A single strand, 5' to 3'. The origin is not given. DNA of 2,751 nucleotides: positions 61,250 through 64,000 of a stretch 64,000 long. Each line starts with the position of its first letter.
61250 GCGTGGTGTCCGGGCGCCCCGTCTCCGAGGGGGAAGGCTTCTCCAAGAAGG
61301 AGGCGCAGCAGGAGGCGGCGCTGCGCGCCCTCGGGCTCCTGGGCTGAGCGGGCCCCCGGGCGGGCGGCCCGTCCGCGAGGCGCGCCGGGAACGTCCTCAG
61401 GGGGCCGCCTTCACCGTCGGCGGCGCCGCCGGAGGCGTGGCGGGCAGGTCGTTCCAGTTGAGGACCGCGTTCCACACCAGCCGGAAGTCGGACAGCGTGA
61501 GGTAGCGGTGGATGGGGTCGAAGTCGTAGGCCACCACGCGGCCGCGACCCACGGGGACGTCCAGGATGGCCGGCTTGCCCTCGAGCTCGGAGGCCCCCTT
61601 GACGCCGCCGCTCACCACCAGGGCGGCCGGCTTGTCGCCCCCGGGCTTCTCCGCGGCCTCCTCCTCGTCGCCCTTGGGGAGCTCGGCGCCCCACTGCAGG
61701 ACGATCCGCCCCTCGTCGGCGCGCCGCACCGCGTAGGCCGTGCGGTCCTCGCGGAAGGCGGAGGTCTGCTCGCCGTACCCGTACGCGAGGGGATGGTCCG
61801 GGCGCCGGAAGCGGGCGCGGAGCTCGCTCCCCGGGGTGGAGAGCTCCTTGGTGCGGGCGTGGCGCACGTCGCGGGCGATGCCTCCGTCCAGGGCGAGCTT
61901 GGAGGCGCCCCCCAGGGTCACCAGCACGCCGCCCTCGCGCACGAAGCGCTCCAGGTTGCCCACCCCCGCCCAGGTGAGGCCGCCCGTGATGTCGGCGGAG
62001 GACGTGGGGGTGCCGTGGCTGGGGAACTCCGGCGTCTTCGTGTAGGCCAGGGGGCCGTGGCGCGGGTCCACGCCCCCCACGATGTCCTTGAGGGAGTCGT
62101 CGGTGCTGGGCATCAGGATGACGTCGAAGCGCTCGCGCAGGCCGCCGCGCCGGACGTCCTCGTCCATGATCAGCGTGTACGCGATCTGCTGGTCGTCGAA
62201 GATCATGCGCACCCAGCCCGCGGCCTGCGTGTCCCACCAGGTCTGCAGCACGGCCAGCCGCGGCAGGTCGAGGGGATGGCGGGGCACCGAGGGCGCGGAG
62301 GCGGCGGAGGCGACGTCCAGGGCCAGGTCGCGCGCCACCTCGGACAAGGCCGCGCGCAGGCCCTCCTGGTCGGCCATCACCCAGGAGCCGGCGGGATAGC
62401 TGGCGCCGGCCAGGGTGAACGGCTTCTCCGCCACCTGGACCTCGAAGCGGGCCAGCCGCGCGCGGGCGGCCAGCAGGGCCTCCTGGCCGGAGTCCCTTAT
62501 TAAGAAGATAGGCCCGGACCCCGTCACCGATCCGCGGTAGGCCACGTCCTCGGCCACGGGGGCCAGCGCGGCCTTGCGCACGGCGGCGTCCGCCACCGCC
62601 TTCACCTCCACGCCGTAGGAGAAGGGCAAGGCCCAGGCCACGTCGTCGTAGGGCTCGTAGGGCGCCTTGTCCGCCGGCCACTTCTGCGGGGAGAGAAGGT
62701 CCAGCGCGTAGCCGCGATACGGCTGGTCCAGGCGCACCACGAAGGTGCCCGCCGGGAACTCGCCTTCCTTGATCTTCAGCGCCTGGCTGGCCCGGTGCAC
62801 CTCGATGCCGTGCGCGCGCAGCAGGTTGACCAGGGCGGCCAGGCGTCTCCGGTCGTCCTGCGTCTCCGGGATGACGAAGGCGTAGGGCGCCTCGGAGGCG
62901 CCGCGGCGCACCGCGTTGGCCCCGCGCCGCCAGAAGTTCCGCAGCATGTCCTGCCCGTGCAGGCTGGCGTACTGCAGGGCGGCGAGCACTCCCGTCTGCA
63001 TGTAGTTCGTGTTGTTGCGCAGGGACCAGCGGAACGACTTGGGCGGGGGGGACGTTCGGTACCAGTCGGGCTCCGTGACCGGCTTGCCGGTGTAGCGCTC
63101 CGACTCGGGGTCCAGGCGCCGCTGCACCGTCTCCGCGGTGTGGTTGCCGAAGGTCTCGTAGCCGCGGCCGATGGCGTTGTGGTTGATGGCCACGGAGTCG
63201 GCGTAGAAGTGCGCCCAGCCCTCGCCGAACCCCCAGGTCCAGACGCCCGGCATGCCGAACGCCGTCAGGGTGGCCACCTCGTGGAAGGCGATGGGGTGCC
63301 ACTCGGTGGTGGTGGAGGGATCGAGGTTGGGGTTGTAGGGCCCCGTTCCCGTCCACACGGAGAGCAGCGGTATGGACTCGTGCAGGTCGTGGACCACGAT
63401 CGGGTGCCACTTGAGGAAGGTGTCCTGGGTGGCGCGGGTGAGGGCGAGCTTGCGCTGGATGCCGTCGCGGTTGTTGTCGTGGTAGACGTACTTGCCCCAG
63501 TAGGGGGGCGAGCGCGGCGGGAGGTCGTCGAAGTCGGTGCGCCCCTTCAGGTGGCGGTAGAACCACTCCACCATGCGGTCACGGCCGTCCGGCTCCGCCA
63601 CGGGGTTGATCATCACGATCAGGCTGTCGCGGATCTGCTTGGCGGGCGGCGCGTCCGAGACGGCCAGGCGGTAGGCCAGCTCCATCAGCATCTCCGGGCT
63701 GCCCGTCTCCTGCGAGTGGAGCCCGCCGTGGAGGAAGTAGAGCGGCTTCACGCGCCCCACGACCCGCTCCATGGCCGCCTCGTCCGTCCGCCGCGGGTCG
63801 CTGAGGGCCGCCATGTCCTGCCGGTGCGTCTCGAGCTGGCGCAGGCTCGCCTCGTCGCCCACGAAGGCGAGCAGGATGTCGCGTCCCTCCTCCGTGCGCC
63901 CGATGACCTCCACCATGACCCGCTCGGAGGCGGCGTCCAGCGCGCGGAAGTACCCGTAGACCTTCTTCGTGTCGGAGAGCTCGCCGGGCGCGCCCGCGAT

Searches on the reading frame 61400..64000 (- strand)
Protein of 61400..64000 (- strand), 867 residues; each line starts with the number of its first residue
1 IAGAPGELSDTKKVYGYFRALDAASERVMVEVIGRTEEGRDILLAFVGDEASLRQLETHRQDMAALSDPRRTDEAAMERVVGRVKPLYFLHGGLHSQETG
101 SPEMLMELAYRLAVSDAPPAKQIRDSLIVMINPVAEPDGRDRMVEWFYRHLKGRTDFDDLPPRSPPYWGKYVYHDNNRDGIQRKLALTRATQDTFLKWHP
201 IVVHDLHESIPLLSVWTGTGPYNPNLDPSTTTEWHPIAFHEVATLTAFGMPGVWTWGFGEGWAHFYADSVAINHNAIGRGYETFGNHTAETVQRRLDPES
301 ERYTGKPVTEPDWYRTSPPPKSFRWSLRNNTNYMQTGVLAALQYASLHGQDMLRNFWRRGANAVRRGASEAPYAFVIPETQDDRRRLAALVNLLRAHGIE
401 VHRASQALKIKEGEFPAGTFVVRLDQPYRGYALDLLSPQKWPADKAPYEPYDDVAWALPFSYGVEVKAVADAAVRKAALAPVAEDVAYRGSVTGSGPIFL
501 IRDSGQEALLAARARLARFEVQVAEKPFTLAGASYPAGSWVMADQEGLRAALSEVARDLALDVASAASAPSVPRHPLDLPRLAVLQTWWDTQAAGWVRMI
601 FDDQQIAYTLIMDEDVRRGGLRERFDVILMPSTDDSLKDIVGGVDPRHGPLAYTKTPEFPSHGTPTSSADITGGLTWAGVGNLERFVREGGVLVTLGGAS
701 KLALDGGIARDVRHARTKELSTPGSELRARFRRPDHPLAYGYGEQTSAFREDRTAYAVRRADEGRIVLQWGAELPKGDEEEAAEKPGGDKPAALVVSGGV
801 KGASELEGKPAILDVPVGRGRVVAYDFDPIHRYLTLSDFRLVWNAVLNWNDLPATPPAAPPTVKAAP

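Call 61: search_protein_families(library=pfam, proteins=[window:61400-64000:-], max_evalue=0.00001)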
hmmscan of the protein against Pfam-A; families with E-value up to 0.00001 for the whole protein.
window:61400-64000:- (867 aa): 1 family
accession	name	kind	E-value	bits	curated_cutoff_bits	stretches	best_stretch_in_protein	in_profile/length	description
PF00246.29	Peptidase_M14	-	9.2e-12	45.6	21.6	1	17-143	4-106/286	Zinc carboxypeptidase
